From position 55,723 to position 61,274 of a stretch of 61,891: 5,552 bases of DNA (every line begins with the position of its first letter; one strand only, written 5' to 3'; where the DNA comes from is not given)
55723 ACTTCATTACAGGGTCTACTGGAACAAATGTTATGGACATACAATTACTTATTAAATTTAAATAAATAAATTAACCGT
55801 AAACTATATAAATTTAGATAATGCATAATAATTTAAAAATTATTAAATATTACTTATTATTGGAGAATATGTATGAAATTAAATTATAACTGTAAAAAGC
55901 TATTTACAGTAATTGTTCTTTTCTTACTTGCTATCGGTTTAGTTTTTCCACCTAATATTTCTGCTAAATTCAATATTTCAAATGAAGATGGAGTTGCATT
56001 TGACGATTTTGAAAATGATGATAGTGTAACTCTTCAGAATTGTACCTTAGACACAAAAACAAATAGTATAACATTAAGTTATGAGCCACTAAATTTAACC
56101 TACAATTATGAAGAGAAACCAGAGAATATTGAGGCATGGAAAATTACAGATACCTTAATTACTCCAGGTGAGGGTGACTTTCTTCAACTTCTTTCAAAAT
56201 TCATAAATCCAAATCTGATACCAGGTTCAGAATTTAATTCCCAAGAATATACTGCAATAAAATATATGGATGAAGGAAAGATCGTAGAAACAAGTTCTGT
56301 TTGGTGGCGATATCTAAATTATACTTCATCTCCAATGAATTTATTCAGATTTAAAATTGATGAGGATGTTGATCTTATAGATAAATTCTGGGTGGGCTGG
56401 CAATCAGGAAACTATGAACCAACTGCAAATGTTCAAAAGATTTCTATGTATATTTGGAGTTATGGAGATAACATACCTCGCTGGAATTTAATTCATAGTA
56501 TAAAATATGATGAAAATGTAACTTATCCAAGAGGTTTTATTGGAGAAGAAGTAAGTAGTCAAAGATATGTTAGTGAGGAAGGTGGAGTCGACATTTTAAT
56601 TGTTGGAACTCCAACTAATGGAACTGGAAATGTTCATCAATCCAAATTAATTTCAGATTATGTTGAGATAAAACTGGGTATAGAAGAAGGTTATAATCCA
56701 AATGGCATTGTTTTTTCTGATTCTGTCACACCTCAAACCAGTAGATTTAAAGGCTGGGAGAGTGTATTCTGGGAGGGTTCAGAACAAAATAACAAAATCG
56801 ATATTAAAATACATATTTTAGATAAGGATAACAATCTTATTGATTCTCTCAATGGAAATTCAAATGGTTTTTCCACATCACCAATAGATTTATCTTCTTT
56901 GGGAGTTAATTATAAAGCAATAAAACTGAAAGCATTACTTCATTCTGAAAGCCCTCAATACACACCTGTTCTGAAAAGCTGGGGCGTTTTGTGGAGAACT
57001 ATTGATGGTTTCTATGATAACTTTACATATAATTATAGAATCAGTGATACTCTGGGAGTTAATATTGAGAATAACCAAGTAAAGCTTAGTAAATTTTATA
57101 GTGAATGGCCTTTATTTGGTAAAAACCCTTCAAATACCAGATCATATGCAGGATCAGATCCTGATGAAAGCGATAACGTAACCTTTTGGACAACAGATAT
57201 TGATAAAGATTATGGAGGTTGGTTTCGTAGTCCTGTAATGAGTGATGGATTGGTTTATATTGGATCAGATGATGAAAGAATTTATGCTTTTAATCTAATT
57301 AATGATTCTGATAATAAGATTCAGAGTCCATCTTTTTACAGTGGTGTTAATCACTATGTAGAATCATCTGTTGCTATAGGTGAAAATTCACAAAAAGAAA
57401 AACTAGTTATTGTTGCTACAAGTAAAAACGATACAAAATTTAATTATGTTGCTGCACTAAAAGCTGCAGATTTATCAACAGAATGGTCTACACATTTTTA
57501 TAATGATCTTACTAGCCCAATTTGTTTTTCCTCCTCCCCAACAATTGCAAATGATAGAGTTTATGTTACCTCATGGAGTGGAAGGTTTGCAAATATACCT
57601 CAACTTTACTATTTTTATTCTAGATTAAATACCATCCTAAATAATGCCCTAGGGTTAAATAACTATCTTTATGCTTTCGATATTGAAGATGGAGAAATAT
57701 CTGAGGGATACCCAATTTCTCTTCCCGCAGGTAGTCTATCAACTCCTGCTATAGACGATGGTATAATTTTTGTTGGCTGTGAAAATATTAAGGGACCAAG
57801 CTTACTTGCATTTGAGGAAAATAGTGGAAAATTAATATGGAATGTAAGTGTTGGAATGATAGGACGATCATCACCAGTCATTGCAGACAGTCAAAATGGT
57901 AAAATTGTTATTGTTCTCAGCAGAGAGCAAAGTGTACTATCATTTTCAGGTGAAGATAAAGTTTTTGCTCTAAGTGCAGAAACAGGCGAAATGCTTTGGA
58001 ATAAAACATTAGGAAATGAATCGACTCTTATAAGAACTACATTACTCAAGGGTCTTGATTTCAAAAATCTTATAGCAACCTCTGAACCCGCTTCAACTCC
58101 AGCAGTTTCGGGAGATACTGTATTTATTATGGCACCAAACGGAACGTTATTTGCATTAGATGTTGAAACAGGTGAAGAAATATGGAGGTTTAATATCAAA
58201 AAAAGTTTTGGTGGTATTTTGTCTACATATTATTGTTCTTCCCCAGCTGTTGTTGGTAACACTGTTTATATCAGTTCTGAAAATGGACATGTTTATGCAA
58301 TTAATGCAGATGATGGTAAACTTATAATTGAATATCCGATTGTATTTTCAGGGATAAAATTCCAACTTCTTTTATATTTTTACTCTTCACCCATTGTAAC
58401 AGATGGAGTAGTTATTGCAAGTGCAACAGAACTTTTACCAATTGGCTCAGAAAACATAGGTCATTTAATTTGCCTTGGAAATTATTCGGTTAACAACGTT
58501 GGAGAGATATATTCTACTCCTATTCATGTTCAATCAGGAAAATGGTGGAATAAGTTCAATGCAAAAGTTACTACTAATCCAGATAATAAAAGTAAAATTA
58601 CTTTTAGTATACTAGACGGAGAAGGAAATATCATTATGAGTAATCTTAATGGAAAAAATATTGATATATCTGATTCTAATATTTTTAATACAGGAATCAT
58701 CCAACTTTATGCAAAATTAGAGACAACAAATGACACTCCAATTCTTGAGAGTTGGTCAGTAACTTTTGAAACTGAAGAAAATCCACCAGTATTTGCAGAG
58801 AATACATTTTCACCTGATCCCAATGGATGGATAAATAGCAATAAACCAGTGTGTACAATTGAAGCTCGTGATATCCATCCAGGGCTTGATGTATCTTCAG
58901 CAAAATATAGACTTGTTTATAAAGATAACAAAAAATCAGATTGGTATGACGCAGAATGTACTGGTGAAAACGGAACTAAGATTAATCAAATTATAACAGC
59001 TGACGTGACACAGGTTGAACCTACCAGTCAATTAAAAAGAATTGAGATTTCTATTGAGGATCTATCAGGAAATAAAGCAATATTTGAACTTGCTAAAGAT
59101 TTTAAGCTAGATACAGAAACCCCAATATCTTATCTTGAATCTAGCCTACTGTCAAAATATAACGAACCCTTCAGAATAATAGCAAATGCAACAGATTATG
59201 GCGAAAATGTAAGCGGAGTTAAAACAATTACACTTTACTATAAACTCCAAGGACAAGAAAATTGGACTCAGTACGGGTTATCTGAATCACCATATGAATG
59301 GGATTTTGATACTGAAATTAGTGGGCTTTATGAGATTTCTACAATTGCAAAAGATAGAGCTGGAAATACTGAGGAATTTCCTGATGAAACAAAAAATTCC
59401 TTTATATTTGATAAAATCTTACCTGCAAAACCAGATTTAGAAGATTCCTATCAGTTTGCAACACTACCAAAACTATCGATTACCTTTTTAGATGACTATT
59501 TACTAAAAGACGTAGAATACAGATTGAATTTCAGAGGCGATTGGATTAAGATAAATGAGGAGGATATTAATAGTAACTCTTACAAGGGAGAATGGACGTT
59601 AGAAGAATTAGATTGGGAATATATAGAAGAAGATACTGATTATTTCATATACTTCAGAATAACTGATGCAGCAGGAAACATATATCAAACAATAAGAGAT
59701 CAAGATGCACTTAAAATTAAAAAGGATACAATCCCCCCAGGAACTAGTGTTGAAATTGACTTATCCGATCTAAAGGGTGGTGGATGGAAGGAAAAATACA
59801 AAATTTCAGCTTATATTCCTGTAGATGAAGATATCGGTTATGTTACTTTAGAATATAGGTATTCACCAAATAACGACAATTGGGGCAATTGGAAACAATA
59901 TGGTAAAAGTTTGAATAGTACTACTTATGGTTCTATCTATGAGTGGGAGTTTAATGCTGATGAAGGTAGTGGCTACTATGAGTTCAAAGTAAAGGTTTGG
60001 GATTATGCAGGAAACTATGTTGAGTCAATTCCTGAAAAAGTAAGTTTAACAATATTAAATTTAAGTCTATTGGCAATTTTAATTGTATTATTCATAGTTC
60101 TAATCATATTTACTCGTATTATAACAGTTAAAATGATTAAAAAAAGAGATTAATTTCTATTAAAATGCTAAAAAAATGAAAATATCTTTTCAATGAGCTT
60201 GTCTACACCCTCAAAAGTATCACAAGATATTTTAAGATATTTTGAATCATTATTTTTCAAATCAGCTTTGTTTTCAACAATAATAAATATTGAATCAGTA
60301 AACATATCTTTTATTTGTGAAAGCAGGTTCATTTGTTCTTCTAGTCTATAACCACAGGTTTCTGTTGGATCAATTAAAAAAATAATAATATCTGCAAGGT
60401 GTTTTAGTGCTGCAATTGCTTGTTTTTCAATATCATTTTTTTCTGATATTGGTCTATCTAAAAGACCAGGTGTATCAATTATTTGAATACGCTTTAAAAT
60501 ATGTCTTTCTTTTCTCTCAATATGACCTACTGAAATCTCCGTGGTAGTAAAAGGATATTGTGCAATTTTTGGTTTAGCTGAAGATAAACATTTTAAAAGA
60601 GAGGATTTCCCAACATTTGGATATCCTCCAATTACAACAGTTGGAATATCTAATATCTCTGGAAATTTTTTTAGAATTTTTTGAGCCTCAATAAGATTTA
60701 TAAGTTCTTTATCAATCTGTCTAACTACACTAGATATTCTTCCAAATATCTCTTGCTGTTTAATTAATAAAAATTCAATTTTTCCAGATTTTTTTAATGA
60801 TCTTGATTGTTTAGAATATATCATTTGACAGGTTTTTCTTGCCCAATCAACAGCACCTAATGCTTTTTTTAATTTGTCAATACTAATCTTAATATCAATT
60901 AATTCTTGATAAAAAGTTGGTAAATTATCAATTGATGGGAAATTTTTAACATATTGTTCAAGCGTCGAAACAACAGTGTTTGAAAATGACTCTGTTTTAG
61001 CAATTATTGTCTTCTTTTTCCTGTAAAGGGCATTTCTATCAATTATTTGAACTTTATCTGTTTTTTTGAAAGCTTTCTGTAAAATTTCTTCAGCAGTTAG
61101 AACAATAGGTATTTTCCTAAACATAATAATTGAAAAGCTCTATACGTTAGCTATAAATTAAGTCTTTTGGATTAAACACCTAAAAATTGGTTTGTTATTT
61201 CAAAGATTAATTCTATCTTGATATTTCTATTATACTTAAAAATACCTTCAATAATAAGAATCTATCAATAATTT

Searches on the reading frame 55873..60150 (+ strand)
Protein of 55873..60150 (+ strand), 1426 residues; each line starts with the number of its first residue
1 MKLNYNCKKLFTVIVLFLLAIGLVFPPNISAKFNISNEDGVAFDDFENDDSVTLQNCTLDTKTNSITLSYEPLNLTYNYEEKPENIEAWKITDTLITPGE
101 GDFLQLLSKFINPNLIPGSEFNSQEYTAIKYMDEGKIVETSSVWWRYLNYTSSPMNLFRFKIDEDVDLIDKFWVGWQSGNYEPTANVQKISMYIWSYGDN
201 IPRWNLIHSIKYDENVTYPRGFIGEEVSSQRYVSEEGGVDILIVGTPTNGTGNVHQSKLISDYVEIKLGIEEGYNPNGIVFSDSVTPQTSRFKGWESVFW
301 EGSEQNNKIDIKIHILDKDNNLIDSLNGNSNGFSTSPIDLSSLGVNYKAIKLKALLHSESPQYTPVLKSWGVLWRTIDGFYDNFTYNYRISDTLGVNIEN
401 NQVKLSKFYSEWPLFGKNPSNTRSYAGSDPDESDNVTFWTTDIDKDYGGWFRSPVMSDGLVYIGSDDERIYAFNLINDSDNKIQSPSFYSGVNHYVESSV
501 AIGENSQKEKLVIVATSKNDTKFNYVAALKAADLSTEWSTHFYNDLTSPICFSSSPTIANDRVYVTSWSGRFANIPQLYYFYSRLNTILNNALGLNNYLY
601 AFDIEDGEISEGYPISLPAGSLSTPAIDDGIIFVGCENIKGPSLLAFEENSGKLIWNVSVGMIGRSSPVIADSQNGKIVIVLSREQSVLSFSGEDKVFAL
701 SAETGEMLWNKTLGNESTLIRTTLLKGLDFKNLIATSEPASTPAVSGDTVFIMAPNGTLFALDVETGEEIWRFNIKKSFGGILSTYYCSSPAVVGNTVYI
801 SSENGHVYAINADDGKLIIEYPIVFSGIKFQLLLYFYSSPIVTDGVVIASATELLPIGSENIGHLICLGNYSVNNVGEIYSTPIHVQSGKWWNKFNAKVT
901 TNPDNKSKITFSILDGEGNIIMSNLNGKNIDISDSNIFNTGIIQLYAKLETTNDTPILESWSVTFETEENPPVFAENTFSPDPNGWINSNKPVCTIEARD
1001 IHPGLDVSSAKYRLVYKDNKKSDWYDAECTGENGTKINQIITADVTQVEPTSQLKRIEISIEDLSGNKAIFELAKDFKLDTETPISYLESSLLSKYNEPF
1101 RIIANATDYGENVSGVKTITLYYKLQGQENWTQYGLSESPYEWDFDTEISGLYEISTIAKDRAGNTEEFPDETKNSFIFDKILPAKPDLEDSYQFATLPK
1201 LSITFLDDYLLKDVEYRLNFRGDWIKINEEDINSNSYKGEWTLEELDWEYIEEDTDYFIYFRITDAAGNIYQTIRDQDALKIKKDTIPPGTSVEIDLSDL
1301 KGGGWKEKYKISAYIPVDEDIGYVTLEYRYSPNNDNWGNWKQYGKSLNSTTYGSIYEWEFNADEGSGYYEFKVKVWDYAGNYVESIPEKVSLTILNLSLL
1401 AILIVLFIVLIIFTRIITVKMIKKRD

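Call 16: search_protein_families(library=pfam, proteins=[window:55873-60150:+], max_evalue=0.001)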
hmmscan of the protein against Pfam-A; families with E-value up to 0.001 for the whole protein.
window:55873-60150:+ (1426 aa): 6 families
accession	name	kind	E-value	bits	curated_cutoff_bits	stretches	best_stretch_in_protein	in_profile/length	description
PF13360.13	PQQ_2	-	2.3e-28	99.8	27.6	3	644-850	5-175/233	Outer membrane protein assembly factor BamB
PF13570.13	Beta-prop_ACSF4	-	3.3e-18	66.6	133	1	596-887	70-312/329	Beta-alanine-activating enzyme, beta-propeller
PF01011.28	PQQ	-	7.6e-12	45.2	26.7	1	739-818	49-137/595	Glucose/ethanol/alcohol dehydrogenase, beta-propeller domain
PF25293.1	Beta-prop_EMC1_N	-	2.4e-05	24.5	34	1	672-818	61-190/219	EMC1 N-terminal beta-propeller domain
PF19077.6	Big_13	-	3.9e-05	24.5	27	0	1352-1386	58-94/102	Bacterial Ig-like domain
PF12245.14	Big_3_2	-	0.00018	22.1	23.3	0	1254-1273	94-113/122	Bacterial Ig-like domain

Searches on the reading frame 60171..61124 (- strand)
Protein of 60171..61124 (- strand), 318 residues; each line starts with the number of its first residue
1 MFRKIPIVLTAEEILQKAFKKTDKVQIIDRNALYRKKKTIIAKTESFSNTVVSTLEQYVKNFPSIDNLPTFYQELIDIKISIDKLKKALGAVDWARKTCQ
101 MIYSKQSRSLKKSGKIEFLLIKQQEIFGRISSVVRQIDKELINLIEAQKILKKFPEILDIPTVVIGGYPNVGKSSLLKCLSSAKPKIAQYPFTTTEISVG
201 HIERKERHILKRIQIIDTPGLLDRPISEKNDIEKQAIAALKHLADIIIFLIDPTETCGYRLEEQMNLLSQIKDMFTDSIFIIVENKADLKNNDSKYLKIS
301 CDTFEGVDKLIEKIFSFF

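Call 16: search_protein_families(library=pfam, proteins=[window:60171-61124:-], max_evalue=0.001)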
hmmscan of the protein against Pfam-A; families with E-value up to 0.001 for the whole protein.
window:60171-61124:- (318 aa): 6 families
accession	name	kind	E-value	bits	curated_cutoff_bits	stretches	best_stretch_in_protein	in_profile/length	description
PF17835.6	NOG1_N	-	7.8e-28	98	22.9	1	2-157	1-159/160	NOG1 N-terminal helical domain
PF06858.20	NOG1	-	4.9e-24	84.3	27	1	231-288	1-58/58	Nucleolar GTP-binding protein 1 (NOG1)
PF01926.29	MMR_HSR1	-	1.6e-21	77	21.9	1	162-286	1-113/113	50S ribosome-binding GTPase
PF02421.24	FeoB_N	-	3.4e-13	49.9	27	1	162-292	2-120/156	Ferrous iron transport protein B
PF04548.22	AIG1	-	8.8e-05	22.3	27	1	211-303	49-144/212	AIG1 family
PF00071.28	Ras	-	0.00065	19.7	21.6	0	163-292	2-119/162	Ras family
